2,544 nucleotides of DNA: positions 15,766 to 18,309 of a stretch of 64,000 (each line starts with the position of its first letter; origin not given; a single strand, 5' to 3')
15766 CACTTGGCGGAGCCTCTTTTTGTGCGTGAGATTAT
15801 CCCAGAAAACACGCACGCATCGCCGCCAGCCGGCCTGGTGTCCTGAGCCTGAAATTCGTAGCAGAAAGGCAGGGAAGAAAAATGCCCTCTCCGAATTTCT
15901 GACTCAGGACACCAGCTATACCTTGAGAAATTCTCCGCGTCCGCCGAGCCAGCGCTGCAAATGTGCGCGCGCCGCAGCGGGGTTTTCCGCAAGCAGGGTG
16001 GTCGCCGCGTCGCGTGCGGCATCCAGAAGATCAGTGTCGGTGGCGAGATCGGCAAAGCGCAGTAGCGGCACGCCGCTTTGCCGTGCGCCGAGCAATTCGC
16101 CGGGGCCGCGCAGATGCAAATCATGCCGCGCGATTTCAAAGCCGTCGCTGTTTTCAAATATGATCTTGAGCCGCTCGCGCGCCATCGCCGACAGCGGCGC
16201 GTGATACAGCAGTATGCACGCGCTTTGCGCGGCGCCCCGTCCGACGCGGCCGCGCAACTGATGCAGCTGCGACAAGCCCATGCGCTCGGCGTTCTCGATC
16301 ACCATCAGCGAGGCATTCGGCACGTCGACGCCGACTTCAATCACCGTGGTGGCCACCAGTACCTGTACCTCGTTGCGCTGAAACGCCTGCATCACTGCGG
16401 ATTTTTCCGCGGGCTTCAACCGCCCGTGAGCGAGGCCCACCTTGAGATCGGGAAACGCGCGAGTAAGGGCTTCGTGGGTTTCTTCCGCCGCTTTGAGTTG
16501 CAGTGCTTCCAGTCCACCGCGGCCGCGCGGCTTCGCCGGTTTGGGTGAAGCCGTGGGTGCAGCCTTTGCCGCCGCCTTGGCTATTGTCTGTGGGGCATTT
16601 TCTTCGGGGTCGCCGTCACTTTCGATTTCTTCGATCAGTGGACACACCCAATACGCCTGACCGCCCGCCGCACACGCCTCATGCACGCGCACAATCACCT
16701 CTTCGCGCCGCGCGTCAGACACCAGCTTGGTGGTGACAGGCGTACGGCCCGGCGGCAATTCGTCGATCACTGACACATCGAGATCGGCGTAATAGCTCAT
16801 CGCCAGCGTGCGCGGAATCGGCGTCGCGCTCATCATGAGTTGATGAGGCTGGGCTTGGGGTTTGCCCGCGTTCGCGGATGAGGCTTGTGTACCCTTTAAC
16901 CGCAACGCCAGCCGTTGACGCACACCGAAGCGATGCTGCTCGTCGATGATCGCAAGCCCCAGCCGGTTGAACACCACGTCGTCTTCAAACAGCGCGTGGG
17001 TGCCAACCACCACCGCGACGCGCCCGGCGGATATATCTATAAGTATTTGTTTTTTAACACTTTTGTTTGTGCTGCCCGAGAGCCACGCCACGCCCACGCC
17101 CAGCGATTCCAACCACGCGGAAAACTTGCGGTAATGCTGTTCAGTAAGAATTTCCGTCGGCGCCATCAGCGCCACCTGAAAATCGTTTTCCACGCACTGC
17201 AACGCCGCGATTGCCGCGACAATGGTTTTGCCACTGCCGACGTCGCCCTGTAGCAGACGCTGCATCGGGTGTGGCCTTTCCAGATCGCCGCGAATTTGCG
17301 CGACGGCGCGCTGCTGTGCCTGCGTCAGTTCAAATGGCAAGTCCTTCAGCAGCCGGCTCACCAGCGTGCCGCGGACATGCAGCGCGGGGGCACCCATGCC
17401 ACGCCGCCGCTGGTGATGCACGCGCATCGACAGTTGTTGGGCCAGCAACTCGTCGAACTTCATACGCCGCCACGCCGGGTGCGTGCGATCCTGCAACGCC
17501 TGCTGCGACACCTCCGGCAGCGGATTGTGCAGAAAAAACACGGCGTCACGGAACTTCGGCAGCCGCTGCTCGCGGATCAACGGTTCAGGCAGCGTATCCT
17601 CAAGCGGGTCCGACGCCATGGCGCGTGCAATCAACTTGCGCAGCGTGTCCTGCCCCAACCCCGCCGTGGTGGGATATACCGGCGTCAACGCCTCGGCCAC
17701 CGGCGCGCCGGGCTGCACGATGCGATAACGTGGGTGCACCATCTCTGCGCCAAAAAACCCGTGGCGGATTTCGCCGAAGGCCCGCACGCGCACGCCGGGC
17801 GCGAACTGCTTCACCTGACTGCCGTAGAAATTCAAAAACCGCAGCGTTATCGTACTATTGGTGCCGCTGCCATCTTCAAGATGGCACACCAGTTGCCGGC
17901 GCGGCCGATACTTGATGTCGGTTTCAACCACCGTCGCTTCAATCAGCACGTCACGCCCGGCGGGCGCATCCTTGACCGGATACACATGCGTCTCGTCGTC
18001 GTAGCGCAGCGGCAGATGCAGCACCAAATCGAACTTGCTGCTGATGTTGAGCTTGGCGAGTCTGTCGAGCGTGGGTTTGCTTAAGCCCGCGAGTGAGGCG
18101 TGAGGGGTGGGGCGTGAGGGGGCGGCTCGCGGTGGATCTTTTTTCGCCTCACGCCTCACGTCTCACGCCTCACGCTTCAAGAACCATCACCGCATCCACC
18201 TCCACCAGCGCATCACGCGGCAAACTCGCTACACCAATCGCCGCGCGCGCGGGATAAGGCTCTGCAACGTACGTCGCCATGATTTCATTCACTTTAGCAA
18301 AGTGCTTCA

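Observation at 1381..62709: Dispersed ~27-bp AT-rich repeat family (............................): 16 clear copies in 64 kb of a GC-rich genome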

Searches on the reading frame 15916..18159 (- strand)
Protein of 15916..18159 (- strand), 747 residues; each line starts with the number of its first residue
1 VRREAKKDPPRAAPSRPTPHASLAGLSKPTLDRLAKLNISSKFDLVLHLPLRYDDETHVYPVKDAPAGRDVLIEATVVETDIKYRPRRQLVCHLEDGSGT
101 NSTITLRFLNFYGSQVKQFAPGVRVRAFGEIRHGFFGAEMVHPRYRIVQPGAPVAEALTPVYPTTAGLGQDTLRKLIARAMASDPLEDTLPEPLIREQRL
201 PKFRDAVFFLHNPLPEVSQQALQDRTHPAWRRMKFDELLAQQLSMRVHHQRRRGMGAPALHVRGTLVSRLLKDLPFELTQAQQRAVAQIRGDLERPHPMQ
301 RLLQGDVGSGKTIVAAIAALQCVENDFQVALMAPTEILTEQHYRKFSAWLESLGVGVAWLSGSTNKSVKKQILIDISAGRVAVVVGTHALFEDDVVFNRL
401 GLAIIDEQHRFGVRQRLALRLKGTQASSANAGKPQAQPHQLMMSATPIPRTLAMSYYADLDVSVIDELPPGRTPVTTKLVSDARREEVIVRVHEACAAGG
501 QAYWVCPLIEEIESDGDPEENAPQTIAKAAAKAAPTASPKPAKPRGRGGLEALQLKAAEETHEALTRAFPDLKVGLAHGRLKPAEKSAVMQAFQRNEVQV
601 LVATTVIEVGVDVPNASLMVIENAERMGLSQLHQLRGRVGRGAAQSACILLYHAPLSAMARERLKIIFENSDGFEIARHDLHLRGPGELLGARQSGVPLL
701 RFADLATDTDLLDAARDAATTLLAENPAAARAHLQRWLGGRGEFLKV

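Call 7: search_protein_families(library=pfam, proteins=[window:15916-18159:-])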
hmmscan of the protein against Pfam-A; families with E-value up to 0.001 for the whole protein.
window:15916-18159:- (747 aa): 6 families
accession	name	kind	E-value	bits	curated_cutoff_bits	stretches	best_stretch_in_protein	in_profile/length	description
PF00270.35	DEAD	-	2.4e-24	86.4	26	1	279-452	1-164/167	DEAD/DEAH box helicase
PF00271.37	Helicase_C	-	1.4e-19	70.8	23.5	1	562-641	31-108/110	Helicase conserved C-terminal domain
PF19833.4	RecG_dom3_C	-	5.9e-13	49.1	26.8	1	671-731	2-63/87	ATP-dependent DNA helicase RecG, domain 3, C-terminal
PF17191.10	RecG_wedge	-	1.7e-11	44.4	23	1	34-181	16-159/162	RecG wedge domain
PF04851.21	ResIII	-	7e-11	42.8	22.5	1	276-447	2-162/164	Type III restriction enzyme, res subunit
PF22590.2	Cas3-like_C_2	-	8.5e-07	29.7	27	1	556-641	13-103/106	CRISPR-associated nuclease/helicase Cas3, C-terminal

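Call 10: search_solved_structures(query=window:15916-18159:-, show_alignments=1)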
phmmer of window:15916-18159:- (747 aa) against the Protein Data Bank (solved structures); distinct sequences matched with E-value up to 0.001: 69 (the best 60 are shown).
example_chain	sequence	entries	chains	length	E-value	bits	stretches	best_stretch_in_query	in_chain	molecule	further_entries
9wm0_A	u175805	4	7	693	2.7e-194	650.7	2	18-513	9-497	ATP-dependent DNA helicase RecG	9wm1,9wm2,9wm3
1gm5_A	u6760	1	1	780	3.7e-128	432.1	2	31-512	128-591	RECG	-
13jq_A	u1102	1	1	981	3.5e-66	227.2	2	232-513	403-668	Transcription-repair-coupling factor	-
6m6a_M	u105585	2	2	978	5.1e-66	226.7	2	232-513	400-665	Transcription-repair-coupling factor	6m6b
6x26_A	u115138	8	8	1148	9.6e-66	225.8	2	250-514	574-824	Transcription-repair-coupling factor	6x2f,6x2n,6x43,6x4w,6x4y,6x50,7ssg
2eyq_A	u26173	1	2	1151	9.7e-66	225.8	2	250-514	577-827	Transcription-repair coupling factor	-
9n07_A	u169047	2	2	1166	1e-65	225.7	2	250-514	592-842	Transcription-repair-coupling factor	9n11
6xeo_A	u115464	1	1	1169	1e-65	225.7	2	250-514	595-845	Transcription-repair-coupling factor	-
6ac6_A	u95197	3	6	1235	3.9e-58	200.6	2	276-512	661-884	Mycobacterium smegmatis Mfd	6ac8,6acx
6aca_A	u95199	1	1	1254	7.6e-57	196.4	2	275-513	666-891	Mycobacterium tuberculosis Mfd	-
6jtz_A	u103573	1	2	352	2.1e-08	36.2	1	571-653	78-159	ATP-dependent DNA helicase Q1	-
9i22_A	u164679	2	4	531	4.5e-08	35.2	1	571-653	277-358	ATP-dependent DNA helicase Q1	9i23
2v1x_A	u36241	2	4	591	5.3e-08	34.9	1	571-653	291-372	ATP-DEPENDENT DNA HELICASE Q1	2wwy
4u7d_A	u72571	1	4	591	5.4e-08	34.9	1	571-653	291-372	ATP-dependent DNA helicase Q1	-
8yrs_A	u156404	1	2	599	5.5e-08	34.9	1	571-653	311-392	ATP-dependent DNA helicase Q1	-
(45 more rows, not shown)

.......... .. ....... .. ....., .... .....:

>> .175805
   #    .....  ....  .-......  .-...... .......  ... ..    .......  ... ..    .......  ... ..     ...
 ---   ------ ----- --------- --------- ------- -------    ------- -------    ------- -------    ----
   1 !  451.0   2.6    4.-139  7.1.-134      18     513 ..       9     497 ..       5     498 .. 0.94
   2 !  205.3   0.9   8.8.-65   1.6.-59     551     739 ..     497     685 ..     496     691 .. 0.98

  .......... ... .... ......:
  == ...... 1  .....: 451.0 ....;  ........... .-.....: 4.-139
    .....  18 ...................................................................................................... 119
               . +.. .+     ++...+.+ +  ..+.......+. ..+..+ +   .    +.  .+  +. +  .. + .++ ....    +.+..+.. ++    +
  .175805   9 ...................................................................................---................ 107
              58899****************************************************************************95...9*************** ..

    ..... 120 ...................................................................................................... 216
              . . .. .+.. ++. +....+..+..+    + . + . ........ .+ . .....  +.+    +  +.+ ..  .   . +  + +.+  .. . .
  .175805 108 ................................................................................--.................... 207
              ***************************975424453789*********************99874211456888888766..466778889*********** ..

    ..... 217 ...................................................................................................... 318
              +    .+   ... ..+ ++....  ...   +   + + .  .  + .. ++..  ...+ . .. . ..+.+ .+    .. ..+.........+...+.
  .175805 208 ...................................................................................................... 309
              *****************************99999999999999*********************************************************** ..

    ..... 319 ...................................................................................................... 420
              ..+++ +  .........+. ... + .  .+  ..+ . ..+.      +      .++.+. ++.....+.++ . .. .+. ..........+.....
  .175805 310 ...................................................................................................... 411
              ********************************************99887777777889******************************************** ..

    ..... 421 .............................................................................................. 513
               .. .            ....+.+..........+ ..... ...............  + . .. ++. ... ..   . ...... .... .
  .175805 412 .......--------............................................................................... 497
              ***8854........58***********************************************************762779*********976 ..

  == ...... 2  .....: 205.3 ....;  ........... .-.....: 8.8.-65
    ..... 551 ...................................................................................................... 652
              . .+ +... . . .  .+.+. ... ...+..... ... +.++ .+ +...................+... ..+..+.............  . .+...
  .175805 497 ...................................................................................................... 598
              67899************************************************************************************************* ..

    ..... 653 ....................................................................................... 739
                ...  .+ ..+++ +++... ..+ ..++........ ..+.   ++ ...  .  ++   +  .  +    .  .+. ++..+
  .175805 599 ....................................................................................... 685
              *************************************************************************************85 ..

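Call 23: find_related_loci(query=window:15916-18159:-, collection=metagenome_contigs, flank=10000)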
Query window:15916-18159:- (747 aa) in metagenome_contigs; peptide patterns used: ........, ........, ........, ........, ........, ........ (x = any residue, [..] = any of these).
498 stretches matched a pattern; 451 encode a relative of the query (tblastn E <= 1e-3); the best 80 are kept; 80 distinct loci.
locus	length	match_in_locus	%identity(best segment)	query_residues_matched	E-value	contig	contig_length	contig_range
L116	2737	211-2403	81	1-747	0e+0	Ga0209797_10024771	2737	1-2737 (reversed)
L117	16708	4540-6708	80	11-747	0e+0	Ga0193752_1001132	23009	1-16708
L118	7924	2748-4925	79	10-747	0e+0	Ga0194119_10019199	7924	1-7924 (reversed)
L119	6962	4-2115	73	22-747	0e+0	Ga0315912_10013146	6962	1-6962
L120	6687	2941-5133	69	6-747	0e+0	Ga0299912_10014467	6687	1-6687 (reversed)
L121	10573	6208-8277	68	9-747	0e+0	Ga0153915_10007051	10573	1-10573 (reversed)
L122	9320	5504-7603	67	1-747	0e+0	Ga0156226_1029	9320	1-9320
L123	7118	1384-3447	68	13-747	0e+0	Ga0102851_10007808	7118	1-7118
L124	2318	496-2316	79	9-630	0e+0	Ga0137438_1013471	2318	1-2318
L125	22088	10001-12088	65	5-747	0e+0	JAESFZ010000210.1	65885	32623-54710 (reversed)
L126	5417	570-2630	66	15-747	0e+0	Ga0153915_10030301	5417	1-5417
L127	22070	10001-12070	68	11-747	0e+0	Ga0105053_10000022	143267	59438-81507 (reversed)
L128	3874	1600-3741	66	23-747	0e+0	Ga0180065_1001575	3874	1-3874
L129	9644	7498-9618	65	11-747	0e+0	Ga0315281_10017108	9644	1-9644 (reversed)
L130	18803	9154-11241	66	3-747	0e+0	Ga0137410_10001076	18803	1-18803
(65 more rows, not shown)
